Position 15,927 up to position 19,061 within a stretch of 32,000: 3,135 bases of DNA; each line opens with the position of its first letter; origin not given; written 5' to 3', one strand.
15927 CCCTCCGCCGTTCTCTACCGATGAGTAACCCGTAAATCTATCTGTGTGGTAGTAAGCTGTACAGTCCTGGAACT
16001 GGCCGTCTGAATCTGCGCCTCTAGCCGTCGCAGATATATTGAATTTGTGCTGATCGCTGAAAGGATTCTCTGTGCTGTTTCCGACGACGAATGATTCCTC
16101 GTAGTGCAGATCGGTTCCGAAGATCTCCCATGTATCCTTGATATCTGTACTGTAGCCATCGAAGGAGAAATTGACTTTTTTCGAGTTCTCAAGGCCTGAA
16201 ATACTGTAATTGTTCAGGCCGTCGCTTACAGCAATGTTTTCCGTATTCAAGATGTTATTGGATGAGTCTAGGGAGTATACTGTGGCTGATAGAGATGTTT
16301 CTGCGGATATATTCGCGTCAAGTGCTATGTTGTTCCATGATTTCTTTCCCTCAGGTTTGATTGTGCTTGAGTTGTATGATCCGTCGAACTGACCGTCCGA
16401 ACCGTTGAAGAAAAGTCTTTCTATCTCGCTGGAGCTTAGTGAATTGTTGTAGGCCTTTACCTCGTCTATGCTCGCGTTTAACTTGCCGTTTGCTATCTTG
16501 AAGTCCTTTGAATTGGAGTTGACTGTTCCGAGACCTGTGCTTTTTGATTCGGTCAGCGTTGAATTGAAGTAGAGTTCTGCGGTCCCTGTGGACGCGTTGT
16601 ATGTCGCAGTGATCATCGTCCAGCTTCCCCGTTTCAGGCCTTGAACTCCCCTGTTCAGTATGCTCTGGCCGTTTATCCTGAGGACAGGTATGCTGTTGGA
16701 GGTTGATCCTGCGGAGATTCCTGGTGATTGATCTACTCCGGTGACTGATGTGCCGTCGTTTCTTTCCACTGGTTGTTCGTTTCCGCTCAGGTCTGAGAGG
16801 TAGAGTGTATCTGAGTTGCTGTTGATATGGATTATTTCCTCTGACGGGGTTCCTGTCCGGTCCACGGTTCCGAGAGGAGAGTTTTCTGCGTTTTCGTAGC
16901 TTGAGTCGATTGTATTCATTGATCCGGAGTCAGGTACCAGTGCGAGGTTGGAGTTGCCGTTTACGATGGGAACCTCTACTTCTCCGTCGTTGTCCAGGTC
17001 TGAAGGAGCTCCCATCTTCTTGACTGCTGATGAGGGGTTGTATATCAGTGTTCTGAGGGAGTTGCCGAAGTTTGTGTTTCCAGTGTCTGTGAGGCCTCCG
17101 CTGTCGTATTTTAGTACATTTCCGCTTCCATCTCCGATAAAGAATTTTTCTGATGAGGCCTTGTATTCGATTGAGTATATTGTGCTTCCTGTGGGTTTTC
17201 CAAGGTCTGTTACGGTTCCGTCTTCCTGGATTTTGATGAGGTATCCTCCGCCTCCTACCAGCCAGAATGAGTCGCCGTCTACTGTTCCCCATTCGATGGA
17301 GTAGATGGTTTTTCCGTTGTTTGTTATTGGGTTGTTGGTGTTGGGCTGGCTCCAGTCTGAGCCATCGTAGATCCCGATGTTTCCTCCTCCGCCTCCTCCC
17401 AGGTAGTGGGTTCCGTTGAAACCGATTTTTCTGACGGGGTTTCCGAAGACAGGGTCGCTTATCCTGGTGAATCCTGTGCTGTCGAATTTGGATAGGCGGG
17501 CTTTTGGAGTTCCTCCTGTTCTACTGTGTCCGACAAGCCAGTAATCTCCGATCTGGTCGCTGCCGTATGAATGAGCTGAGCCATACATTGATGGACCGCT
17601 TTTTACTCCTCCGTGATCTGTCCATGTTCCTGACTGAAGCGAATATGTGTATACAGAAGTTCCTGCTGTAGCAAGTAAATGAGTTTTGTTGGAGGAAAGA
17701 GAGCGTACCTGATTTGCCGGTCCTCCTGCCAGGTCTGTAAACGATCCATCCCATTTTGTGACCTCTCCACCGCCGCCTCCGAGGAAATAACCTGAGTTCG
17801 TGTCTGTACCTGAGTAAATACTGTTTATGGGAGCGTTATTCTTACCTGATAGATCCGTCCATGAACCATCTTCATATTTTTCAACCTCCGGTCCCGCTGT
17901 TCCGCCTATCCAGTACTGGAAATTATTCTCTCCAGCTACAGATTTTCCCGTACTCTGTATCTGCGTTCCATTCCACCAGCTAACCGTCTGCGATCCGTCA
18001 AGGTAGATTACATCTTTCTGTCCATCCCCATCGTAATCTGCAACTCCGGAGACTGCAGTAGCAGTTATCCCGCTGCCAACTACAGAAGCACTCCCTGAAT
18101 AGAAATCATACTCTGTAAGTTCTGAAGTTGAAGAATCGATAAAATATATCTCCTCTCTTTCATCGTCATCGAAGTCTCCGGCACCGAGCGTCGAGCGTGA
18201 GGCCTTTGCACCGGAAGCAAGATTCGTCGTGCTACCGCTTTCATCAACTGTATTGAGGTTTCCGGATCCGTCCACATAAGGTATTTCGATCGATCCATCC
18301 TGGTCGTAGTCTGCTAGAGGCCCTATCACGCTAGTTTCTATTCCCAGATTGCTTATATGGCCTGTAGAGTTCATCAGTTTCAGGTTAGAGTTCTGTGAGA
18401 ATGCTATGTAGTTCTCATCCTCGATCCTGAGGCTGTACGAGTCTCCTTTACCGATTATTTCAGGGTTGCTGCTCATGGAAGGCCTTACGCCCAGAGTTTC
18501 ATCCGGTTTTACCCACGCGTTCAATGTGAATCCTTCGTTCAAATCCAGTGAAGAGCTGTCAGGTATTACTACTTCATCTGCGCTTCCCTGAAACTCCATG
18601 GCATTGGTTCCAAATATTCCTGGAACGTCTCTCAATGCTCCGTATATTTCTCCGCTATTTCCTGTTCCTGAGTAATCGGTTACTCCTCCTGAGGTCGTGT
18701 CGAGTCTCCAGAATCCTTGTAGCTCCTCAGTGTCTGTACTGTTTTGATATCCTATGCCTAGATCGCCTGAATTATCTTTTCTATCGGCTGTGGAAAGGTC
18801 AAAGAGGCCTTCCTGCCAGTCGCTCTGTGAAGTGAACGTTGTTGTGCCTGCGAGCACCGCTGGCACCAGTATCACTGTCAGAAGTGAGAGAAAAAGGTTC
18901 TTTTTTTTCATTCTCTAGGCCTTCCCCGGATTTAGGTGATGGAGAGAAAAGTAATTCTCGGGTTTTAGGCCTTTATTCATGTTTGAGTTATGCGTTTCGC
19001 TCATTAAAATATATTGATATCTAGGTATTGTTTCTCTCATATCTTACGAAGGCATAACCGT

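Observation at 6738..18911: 4,057-aa surface protein: an uninterrupted 12.2-kb gene occupying 38% of the window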

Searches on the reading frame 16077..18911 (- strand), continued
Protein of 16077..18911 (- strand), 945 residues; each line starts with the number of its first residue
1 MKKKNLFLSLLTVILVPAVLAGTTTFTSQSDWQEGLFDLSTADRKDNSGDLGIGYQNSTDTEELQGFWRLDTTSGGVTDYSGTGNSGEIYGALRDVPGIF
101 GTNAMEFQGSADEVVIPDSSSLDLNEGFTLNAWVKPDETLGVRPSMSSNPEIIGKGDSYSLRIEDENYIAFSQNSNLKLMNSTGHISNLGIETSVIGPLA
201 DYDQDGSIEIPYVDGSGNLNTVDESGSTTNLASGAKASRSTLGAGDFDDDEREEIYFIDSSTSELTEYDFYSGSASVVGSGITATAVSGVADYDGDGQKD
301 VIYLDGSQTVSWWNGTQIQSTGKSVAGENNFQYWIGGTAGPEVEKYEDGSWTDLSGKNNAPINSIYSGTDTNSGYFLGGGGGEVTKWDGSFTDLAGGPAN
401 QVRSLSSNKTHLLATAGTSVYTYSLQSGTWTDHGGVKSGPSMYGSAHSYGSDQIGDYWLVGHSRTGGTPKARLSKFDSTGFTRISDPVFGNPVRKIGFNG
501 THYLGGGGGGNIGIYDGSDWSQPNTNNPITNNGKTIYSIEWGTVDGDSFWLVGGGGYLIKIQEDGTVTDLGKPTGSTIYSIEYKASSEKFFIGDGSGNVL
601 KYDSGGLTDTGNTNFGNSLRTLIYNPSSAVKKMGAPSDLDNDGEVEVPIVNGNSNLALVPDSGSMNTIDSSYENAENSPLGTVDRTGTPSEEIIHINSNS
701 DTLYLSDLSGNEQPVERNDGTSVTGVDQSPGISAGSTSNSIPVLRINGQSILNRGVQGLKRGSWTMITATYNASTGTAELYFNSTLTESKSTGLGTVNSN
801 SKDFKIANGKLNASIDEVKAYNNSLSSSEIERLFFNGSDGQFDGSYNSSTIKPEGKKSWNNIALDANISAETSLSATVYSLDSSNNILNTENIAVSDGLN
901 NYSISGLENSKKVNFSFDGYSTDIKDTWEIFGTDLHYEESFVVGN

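Call 77: list_cluster_members(proteins=[P0031, P0033, P0034, P0080, P0047, P0065, P0025, P0036, P0116, P0123])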
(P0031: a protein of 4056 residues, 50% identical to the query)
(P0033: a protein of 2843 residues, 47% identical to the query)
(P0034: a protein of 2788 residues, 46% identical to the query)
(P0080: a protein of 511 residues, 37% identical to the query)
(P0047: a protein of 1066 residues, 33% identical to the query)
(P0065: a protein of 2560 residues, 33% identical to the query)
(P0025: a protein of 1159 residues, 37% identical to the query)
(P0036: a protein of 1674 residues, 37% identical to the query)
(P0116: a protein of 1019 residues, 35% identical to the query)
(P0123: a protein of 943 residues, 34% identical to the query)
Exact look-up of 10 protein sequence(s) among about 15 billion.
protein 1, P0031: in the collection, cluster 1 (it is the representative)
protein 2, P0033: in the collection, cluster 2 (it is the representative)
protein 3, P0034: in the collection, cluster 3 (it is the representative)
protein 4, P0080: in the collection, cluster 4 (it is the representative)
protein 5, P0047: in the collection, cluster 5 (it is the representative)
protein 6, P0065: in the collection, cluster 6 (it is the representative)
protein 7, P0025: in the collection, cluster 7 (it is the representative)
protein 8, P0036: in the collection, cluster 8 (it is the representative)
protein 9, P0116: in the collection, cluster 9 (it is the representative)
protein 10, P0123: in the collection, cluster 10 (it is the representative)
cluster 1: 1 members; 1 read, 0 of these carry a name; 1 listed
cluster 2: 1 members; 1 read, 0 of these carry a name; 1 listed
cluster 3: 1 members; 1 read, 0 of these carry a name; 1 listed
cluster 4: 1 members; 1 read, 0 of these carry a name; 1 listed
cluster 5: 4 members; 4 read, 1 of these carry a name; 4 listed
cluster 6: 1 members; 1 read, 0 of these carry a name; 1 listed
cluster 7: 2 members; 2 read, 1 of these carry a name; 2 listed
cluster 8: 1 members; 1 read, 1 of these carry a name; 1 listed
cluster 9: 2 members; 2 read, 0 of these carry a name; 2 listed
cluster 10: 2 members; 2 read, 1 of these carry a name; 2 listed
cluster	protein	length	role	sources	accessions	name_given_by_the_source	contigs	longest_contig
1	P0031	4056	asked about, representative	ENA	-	-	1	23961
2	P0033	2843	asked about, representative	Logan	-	-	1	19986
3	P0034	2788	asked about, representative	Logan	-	-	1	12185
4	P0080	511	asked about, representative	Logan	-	-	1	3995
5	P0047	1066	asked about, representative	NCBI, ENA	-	-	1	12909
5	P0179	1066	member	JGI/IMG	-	hypothetical protein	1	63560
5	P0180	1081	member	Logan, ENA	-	-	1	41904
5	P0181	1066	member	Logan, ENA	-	-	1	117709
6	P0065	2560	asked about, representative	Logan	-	-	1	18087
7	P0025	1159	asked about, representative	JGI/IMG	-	hypothetical protein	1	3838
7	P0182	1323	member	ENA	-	-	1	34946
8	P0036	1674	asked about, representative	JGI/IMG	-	hypothetical protein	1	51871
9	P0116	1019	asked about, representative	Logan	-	-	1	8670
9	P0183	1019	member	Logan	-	-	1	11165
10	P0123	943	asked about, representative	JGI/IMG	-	hypothetical protein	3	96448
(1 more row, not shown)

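Call 90: search_protein_families(library=pfam, proteins=[L003:10746-12080:+, L001:18566-19921:+, L002:12904-13749:+], max_evalue=0.05)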
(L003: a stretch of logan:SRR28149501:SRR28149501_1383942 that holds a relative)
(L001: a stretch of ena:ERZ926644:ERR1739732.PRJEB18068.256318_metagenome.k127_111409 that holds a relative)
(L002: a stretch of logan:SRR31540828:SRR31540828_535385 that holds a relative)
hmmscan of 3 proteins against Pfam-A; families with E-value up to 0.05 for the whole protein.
L003:10746-12080:+ (445 aa): 20 families
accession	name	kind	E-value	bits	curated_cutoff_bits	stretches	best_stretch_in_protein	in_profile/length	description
PF13894.12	zf-C2H2_4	-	7.9e-07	29.7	27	1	383-406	1-24/24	C2H2-type zinc finger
PF00096.32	zf-C2H2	-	0.00018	22.2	25.2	1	383-406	1-23/23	Zinc finger, C2H2 type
PF13912.12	zf-C2H2_6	-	0.0006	20.2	25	1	382-406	1-24/27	C2H2-type zinc finger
PF23612.1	zf-C2H2_ZN142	-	0.0007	19.8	27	0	383-407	1-25/27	ZN142 C2H2 zinc finger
PF08271.17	Zn_Ribbon_TF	-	0.0013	18.7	29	0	383-394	1-15/43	TFIIB zinc-binding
PF23451.1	Zn_ribbon_PaaD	-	0.0019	18.2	27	0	408-428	3-23/53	PaaD zinc beta ribbon domain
PF24110.1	DUF7385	-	0.0028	17.7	28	0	417-431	24-38/72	Family of unknown function (DUF7385)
PF00700.27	Flagellin_C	-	0.0032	18.2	23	1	106-160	28-82/86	Bacterial flagellin C-terminal helical region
PF05605.18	zf-Di19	-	0.0034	18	27.5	1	383-438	3-50/54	Drought induced 19 protein (Di19), zinc-binding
PF24460.1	DUF7575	-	0.0037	17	28.5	0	418-432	2-16/28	Domain of unknown function (DUF7575)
PF13465.12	zf-H2C2_2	-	0.0053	17.5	40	0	381-394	13-26/26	Zinc-finger double domain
PF14353.12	CpXC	-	0.0097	16.3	25.4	1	384-439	2-57/121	CpXC protein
PF04423.19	Rad50_zn_hook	-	0.017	15.3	24.3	0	412-433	13-33/52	Rad50 zinc hook motif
PF23475.1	zf-Tbcl_FmdE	-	0.022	14.7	23.2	0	421-434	9-22/35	FmdE treble clef zinc finger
PF24166.1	DUF7410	-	0.023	15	27.5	0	422-443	1-22/22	Domain of unknown function (DUF7410)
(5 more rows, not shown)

L001:18566-19921:+ (452 aa): 4 families
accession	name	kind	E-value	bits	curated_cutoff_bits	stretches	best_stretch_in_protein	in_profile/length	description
PF04632.18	FUSC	-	0.0019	17.4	30.9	1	9-187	141-318/660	Fusaric acid resistance protein family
PF20396.3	DUF6689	-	0.0025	17.5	27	1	92-160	175-241/275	Family of unknown function (DUF6689)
PF03523.18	Macscav_rec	-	0.011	16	25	1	107-156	1-48/49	Macrophage scavenger receptor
PF11471.13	Sugarporin_N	-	0.022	15.5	25.7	0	102-113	4-15/31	Maltoporin periplasmic N-terminal extension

L002:12904-13749:+ (282 aa): 0 families

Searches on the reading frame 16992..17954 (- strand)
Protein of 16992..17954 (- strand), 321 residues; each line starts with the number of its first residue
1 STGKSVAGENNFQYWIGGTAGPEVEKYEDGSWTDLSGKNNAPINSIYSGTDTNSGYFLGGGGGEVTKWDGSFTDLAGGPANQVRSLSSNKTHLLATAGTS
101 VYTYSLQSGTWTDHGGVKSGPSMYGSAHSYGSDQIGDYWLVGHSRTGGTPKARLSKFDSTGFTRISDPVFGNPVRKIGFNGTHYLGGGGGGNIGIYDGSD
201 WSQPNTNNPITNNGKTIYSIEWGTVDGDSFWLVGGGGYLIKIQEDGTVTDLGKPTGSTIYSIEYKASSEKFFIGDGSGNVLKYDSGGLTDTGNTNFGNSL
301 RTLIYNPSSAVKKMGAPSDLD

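Call 14: search_protein_families(library=pfam, proteins=[window:16992-17954:-], max_evalue=5)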
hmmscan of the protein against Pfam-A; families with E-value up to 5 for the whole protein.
window:16992-17954:- (321 aa): 0 families

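Call 54: search_solved_structures(query=A5, max_evalue=10, show_alignments=1)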
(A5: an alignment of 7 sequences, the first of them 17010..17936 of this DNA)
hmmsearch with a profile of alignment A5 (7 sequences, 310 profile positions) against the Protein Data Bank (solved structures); distinct sequences matched with E-value up to 10: 21.
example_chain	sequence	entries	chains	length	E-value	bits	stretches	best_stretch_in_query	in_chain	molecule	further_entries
7rro_e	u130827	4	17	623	0.0013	21.5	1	249-288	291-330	Cilia and flagella associated protein 52 | Cilia- and flagella-associated protein 52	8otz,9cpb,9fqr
7mq8_LN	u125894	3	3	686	0.0018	21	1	228-288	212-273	U3 small nucleolar RNA-associated protein 4 homolog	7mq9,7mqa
6f9n_B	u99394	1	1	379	0.0034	20.1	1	149-278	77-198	pre-mRNA 3' end processing protein WDR33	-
8r8r_B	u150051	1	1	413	0.0044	19.7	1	149-278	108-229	pre-mRNA 3' end processing protein WDR33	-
6fuw_B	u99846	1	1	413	0.0044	19.7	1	149-278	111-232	pre-mRNA 3' end processing protein WDR33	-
9t3x_B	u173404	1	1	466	0.0062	19.3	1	149-278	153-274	pre-mRNA 3' end processing protein WDR33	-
7ung_e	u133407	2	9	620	0.0079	18.9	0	228-286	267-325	Cilia- and flagella-associated protein 52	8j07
8e3i_B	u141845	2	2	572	0.01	18.5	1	150-278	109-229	pre-mRNA 3' end processing protein WDR33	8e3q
9oxe_B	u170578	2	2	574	0.011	18.5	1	150-278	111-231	pre-mRNA 3' end processing protein WDR33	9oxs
6bly_B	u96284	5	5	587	0.011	18.4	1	150-278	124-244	pre-mRNA 3' end processing protein WDR33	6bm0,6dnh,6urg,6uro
8i7o_P1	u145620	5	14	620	0.012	18.3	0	249-286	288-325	Cilia- and flagella-associated protein 52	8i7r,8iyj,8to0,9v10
8j07_i4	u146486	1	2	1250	0.012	18.3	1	224-287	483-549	Cilia- and flagella-associated protein 57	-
8snb_4A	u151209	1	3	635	0.024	17.3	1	221-298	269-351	Cilia- and flagella-associated protein 52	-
8g2z_0U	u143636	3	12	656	0.044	16.5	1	226-299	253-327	CFAP52A | Cilia- and flagella-associated protein 52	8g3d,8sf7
9cpc_1S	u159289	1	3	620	0.072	15.8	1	249-287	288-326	Cilia- and flagella-associated protein 52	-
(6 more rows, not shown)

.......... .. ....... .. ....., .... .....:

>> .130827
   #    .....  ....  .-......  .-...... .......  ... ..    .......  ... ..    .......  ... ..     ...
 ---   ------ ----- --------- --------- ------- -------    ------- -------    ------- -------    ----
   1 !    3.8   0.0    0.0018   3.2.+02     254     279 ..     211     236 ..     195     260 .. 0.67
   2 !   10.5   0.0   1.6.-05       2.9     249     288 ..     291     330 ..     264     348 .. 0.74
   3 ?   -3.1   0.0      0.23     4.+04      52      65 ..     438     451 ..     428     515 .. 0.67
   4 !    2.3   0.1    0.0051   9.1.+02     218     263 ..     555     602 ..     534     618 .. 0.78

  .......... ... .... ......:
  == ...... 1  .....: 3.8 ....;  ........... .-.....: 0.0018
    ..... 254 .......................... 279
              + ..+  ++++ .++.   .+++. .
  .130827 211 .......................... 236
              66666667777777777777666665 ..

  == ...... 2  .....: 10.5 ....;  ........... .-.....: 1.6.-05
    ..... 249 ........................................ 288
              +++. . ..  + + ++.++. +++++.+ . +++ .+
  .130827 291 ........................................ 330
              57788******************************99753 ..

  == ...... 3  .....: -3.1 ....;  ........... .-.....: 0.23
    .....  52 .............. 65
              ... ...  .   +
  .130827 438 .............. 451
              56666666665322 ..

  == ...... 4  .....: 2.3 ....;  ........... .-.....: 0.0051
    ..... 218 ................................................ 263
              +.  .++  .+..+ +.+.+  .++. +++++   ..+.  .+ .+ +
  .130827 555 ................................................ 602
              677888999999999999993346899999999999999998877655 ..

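Call 55: search_protein_families(library=pfam, alignment_id=A5, max_evalue=1)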
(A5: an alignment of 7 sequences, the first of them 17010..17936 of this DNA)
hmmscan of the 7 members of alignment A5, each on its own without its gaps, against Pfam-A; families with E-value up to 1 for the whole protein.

A. member 1, window:17010-17936:- (309 aa): 0 families

B. families by the number of members that match (of 7 scanned): 7 families
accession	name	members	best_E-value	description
PF24796.1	WDR55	2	0.0025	WDR55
PF23366.1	Beta-prop_HVO_0234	2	0.0049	HVO_0234-like, beta propeller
PF13517.12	FG-GAP_3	1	0.0013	FG-GAP-like repeat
PF18705.7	DUF5643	1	0.0043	Family of unknown function (DUF5643)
PF13464.11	RodZ_C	1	0.12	RodZ C-terminal domain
PF17005.11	WD40_like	1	0.2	WD40-like domain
PF23377.1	Beta-prop_IFT122_2nd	1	0.26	IFT122 second beta-propeller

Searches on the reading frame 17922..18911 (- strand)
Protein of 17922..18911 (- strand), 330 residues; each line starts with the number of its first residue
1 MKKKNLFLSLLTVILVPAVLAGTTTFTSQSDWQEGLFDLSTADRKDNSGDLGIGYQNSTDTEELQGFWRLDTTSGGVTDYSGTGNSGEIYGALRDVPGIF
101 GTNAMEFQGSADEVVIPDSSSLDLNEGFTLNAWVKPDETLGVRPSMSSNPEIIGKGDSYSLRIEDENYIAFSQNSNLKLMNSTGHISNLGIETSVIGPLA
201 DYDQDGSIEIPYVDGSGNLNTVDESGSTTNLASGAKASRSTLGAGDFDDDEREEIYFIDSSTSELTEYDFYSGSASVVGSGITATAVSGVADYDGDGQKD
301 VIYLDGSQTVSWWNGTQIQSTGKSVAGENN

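Call 14: search_protein_families(library=pfam, proteins=[window:17922-18911:-], max_evalue=5)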
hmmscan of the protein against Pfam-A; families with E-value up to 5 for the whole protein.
window:17922-18911:- (330 aa): 3 families
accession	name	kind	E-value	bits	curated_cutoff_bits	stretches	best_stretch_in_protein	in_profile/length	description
PF13517.12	FG-GAP_3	-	2.1e-05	25.5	26.9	3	246-302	1-60/61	FG-GAP-like repeat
PF13385.13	Laminin_G_3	-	3.2e-05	24.5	27.6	1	109-176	2-63/151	Concanavalin A-like lectin/glucanases superfamily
PF01839.29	FG-GAP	-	3.6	8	22.1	1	286-302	4-19/37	FG-GAP repeat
